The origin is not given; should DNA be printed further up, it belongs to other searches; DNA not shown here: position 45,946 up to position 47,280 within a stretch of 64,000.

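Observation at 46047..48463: Zur-box-controlled znuA with a triplicated His-rich repeat, followed by a secreted His-rich propeller-like protein and no znuBC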

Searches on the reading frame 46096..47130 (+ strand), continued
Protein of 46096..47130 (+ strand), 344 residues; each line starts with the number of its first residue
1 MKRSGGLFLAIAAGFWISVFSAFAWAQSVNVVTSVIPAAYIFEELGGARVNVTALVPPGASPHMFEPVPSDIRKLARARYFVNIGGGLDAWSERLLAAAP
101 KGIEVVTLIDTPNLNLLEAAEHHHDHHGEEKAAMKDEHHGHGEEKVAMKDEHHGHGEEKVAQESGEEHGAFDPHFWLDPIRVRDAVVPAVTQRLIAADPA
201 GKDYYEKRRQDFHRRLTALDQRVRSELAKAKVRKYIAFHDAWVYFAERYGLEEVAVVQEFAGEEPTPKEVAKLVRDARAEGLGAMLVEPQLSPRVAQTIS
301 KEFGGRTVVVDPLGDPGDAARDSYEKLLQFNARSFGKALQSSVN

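Call 72: find_encoding_contigs(protein=P0274, flank=7000, max_places=1)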
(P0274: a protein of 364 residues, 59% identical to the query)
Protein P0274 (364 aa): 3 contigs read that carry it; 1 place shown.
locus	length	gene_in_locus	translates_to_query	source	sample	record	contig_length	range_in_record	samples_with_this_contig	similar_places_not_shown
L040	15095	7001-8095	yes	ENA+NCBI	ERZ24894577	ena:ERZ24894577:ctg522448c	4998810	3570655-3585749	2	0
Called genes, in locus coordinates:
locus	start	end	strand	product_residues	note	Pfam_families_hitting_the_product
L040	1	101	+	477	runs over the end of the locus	PF20695:UbiD_N, PF01977:UbiD, PF20696:UbiD_C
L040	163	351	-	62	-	-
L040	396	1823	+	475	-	PF07969:Amidohydro_3, PF01979:Amidohydro_1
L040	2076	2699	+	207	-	PF00578:AhpC-TSA (weak), PF02630:SCO1-SenC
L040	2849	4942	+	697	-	PF03773:ArsP_1, PF01145:Band_7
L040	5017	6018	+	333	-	PF01145:Band_7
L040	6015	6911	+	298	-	PF01145:Band_7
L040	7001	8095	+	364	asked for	PF01297:ZnuA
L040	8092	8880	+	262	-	PF00005:ABC_tran, PF13476:AAA_23 (faint), PF13304:AAA_21 (faint)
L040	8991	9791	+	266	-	PF00950:ABC-3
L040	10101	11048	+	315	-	PF01297:ZnuA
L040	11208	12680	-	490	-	PF00682:HMGL-like, PF02436:PYC_OADA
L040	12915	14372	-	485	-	PF00890:FAD_binding_2, PF01266:DAO (weak), PF03486:HI0933_like (faint), PF12831:FAD_oxidored (weak)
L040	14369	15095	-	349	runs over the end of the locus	PF00795:CN_hydrolase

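Call 73: find_encoding_contigs(protein=P0269, flank=7000, max_places=1)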
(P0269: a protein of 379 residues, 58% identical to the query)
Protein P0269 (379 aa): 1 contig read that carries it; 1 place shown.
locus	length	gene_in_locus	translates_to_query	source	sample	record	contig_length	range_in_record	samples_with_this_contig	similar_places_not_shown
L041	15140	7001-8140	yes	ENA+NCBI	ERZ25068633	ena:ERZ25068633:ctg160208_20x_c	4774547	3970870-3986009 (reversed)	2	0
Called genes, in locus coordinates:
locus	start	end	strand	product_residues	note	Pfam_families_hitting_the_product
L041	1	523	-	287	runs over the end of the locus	PF00892:EamA (weak)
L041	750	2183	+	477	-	PF20695:UbiD_N, PF01977:UbiD, PF20696:UbiD_C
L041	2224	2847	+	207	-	PF00578:AhpC-TSA, PF02630:SCO1-SenC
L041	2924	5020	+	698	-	PF03773:ArsP_1, PF01145:Band_7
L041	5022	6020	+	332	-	PF01145:Band_7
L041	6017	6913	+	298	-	PF01145:Band_7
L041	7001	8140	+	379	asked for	PF01297:ZnuA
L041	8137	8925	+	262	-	PF00005:ABC_tran, PF02463:SMC_N (faint), PF13476:AAA_23 (faint), PF13304:AAA_21 (faint)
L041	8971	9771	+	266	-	PF00950:ABC-3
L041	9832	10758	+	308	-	PF01297:ZnuA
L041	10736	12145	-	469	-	PF00682:HMGL-like, PF02436:PYC_OADA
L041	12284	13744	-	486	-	PF00890:FAD_binding_2, PF03486:HI0933_like (faint), PF12831:FAD_oxidored (weak)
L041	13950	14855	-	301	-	PF01522:Polysacc_deac_1 (weak)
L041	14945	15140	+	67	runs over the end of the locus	-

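Call 74: find_encoding_contigs(protein=P0258, flank=7000, max_places=1)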
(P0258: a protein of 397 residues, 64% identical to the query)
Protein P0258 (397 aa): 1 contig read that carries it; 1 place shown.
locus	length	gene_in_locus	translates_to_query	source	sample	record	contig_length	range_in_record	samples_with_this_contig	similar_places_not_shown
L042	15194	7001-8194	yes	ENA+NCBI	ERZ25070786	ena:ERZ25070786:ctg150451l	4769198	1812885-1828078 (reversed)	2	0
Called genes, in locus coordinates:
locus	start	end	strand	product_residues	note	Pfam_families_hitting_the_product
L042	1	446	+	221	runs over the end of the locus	PF01325:Fe_dep_repress, PF02742:Fe_dep_repr_C, PF04023:FeoA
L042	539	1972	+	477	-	PF20695:UbiD_N, PF01977:UbiD, PF20696:UbiD_C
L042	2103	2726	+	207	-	PF00578:AhpC-TSA (weak), PF02630:SCO1-SenC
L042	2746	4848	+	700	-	PF03773:ArsP_1, PF01145:Band_7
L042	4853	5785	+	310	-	PF01145:Band_7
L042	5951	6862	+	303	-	PF01145:Band_7 (weak)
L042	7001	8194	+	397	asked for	PF01297:ZnuA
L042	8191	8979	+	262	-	PF13476:AAA_23 (weak), PF00005:ABC_tran, PF02463:SMC_N (faint), PF13304:AAA_21 (weak)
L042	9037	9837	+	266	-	PF00950:ABC-3, PF01032:FecCD (weak)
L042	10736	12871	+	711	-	-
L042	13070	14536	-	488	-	PF00682:HMGL-like, PF02436:PYC_OADA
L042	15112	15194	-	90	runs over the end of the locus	PF21748:UPF0150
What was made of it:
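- On Cluster A-I zinc-binding proteins (ZnuA Pfam family): Paralogues in other Binatia are in znuA-znuC-znuB operons (calls 72-74).
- A DtxR-type gene lies near the znuACB operon in L042 (call 74).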
